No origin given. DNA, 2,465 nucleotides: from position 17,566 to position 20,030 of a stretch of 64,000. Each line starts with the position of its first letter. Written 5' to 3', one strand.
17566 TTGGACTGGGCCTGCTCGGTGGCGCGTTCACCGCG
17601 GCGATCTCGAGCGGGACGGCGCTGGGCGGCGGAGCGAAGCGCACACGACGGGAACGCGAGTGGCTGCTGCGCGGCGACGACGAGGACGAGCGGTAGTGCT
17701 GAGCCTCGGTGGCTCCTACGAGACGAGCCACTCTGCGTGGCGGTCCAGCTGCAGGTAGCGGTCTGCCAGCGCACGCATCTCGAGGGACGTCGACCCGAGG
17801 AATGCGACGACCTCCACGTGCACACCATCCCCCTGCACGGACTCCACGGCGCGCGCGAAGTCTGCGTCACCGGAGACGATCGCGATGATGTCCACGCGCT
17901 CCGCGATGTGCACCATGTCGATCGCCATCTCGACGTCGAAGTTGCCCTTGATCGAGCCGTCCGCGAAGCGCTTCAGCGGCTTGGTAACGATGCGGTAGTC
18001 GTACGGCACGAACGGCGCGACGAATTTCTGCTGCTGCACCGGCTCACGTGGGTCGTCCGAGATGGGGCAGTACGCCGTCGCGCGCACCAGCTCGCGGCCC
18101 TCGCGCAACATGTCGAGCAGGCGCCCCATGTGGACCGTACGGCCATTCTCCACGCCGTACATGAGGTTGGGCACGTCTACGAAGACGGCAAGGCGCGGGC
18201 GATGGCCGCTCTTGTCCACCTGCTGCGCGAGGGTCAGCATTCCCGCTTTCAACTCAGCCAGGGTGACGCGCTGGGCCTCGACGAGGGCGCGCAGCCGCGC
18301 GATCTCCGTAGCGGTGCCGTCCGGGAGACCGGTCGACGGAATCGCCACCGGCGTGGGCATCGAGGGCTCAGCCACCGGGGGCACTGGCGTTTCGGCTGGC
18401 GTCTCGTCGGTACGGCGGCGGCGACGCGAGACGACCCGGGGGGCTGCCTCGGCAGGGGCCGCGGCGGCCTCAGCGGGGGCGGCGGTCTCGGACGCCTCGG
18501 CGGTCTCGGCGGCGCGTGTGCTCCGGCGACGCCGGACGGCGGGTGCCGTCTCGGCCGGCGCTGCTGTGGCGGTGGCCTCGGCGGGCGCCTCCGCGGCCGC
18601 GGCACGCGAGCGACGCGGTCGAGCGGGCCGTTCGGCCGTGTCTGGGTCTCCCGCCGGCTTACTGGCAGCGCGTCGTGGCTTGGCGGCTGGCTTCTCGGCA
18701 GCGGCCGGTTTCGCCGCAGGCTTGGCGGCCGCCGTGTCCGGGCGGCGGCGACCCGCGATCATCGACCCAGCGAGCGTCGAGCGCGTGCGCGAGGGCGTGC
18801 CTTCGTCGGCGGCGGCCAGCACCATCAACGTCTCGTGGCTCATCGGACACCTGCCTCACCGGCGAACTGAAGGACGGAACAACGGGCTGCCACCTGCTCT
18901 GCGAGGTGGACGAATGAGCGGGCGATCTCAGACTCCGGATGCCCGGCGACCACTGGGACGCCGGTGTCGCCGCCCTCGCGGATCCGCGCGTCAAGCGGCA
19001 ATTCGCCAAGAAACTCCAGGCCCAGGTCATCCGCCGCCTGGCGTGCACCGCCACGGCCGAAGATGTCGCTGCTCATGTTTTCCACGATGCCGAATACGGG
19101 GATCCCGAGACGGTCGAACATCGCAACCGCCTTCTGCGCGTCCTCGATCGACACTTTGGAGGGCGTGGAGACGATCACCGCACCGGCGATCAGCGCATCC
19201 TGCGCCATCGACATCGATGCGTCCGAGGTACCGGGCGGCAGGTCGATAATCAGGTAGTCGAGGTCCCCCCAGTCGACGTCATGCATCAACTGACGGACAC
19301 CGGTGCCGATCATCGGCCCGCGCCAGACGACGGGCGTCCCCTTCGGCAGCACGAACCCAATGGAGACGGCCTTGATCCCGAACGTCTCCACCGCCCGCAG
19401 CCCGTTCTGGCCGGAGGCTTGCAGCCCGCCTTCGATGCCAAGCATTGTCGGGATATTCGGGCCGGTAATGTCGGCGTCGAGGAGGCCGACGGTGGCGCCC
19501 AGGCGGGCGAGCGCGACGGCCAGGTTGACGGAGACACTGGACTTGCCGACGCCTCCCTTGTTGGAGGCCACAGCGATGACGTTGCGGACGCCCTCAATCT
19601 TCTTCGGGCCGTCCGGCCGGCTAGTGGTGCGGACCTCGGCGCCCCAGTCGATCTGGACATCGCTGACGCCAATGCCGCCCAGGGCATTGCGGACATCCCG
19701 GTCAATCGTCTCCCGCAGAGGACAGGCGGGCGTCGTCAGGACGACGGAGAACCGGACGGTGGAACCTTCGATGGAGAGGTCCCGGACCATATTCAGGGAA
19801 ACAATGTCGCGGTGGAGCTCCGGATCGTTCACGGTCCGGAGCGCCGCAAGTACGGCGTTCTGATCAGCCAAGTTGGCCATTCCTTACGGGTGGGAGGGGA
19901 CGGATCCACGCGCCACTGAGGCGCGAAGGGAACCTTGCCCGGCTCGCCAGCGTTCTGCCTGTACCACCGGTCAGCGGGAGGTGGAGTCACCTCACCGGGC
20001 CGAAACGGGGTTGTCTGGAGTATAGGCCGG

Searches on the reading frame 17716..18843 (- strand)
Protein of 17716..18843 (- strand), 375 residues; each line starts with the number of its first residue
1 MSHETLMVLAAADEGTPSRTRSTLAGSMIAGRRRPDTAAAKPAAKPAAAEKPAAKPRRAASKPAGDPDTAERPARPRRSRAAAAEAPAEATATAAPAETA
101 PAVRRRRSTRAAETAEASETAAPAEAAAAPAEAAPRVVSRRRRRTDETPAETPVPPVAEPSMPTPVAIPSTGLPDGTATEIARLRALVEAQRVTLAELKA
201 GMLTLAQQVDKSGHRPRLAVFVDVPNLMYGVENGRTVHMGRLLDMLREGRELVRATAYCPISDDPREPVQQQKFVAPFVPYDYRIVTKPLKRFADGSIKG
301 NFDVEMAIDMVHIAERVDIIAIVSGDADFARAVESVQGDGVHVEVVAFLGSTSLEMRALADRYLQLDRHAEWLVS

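Call 95: search_protein_families(library=pfam, proteins=[window:17716-18843:-], max_evalue=0.00001)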
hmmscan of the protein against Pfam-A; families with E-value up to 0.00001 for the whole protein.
window:17716-18843:- (375 aa): 1 family
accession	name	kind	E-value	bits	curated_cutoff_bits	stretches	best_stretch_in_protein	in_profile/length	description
PF01936.24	NYN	-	2.1e-28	100.1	24.2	1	217-366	1-144/145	NYN domain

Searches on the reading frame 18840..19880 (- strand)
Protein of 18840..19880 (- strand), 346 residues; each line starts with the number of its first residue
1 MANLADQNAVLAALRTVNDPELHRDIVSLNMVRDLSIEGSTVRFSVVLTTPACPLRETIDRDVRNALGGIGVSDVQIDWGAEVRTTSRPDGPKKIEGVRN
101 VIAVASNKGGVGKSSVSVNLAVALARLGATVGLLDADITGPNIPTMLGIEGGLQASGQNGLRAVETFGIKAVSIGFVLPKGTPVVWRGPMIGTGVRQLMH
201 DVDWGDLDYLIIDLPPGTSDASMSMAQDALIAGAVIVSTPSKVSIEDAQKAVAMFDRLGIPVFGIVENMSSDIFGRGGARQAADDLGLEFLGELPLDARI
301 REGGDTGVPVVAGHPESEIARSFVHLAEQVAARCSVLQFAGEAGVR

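Call 95: search_protein_families(library=pfam, proteins=[window:18840-19880:-], max_evalue=0.00001)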
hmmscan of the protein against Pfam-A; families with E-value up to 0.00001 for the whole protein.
window:18840-19880:- (346 aa): 5 families
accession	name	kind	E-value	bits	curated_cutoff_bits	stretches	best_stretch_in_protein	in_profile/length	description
PF10609.15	ParA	-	1.7e-84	283.6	27.1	1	98-330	2-245/246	NUBPL iron-transfer P-loop NTPase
PF01883.24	FeS_assembly_P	-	2.9e-22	79.2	23.5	1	8-72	2-66/73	Iron-sulfur cluster assembly protein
PF01656.29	CbiA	-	2.2e-15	57.2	25.4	1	102-309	1-124/125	CobQ/CobB/MinD/ParA nucleotide binding domain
PF13614.12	AAA_31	-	5.6e-10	39.9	27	1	100-139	2-41/177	AAA domain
PF09140.17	MipZ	-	6.5e-07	29.4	20.7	1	101-138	2-39/262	ATPase MipZ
